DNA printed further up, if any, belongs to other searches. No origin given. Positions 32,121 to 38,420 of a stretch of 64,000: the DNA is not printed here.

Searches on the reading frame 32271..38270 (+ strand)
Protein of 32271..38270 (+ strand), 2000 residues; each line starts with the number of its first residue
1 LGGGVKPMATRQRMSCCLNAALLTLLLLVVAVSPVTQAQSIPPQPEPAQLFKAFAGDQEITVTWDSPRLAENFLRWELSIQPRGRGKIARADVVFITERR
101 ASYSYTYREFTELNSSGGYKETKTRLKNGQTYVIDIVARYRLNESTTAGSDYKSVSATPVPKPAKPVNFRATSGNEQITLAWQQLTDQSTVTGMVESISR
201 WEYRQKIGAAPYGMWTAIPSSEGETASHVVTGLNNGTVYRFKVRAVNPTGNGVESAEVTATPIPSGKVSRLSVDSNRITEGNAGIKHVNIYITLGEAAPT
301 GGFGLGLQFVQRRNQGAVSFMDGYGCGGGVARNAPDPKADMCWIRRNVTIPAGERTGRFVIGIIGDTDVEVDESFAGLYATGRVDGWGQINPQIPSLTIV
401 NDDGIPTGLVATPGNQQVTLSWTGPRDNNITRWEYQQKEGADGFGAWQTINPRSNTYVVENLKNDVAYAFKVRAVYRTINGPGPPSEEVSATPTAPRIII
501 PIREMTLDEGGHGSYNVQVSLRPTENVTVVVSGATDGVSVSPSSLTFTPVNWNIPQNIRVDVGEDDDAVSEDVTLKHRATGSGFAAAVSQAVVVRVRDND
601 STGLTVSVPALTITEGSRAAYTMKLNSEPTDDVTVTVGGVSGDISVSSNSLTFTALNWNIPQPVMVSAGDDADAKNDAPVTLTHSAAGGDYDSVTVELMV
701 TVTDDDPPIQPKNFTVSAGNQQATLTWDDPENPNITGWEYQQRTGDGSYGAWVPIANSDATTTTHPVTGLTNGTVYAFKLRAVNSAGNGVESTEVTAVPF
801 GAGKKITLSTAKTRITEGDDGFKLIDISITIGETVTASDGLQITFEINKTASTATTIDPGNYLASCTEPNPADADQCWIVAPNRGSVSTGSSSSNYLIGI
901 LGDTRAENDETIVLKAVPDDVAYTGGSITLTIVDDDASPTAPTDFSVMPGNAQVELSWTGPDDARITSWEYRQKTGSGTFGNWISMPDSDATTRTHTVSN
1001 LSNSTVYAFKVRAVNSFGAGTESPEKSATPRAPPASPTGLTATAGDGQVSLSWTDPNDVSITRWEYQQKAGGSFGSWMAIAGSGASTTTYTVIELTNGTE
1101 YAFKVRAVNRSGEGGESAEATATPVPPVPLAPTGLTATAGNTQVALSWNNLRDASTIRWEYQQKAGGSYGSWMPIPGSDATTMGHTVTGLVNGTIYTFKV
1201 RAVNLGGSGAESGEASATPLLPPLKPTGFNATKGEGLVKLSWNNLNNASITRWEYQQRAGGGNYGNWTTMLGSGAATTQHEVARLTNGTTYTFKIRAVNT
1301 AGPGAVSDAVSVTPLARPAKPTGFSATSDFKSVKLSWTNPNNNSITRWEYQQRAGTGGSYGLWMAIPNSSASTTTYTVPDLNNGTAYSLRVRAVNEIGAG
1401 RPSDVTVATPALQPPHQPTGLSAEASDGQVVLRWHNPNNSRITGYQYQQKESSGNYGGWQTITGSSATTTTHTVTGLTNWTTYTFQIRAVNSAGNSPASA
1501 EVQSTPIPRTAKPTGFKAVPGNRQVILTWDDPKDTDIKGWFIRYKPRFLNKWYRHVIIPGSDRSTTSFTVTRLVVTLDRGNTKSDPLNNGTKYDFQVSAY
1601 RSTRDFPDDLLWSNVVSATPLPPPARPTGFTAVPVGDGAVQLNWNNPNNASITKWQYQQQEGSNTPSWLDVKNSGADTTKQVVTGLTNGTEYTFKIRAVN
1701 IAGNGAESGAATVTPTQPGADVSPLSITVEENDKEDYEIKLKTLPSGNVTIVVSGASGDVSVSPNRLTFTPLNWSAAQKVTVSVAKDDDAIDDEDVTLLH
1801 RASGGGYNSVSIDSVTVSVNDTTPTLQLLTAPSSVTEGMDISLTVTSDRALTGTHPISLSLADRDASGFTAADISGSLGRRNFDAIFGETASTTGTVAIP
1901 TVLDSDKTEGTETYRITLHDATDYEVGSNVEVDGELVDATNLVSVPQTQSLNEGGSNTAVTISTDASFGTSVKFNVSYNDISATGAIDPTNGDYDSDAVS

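Call 68: search_protein_families(library=pfam, proteins=[window:32271-38270:+], max_evalue=0.00001)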
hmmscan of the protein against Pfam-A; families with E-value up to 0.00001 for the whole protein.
window:32271-38270:+ (2000 aa): 12 families
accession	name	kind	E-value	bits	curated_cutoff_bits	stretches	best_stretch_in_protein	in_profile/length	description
PF00041.27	fn3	-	2.7e-93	306.8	25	9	1417-1504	2-83/84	Fibronectin type III domain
PF25059.1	FN3_DSCAM-DSCAML_C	-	5.6e-46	155.2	39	0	1647-1724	15-89/89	DSCAM/DSCAML C-terminal Fn3-like domain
PF16323.11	DUF4959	-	5.4e-25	88.2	32.9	0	1412-1506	16-106/106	Domain of unknown function (DUF4959)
PF16656.11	Pur_ac_phosph_N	-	9.6e-19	68.2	30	0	1422-1497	7-84/93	Purple acid Phosphatase, N-terminal domain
PF16389.11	DUF4998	-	8.1e-17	61.9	29.1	0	713-811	25-121/199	Domain of unknown function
PF25814.1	fn3_SORL1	-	1.3e-13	51.2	27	0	444-490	42-84/90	SORL1-like, fn3 domain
PF10179.15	NDNF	-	4.9e-12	46.4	27.3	0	1467-1497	86-116/127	Neuron-derived neurotrophic factor, first Fn(III) domain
PF24421.1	Ig_J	-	6.4e-11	42.7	29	0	1043-1122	22-99/104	Tip attachment protein J, Ig-like domain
PF21605.3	CRLF2-like_D2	-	1.3e-10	41.7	27.3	0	415-475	13-70/94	Cytokine receptor-like factor 2-like, D2 domain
PF24489.1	Ig_J_second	-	8.4e-08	32.6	27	0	1268-1304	49-84/105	Tip attachment protein J second Ig-like domain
PF01108.23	Tissue_fac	-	2e-06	28.1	27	0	1410-1496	17-105/107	Tissue factor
PF09294.16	Interfer-bind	-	8.5e-06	26.4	21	0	449-488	59-98/104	Interferon-alpha/beta receptor, fibronectin type III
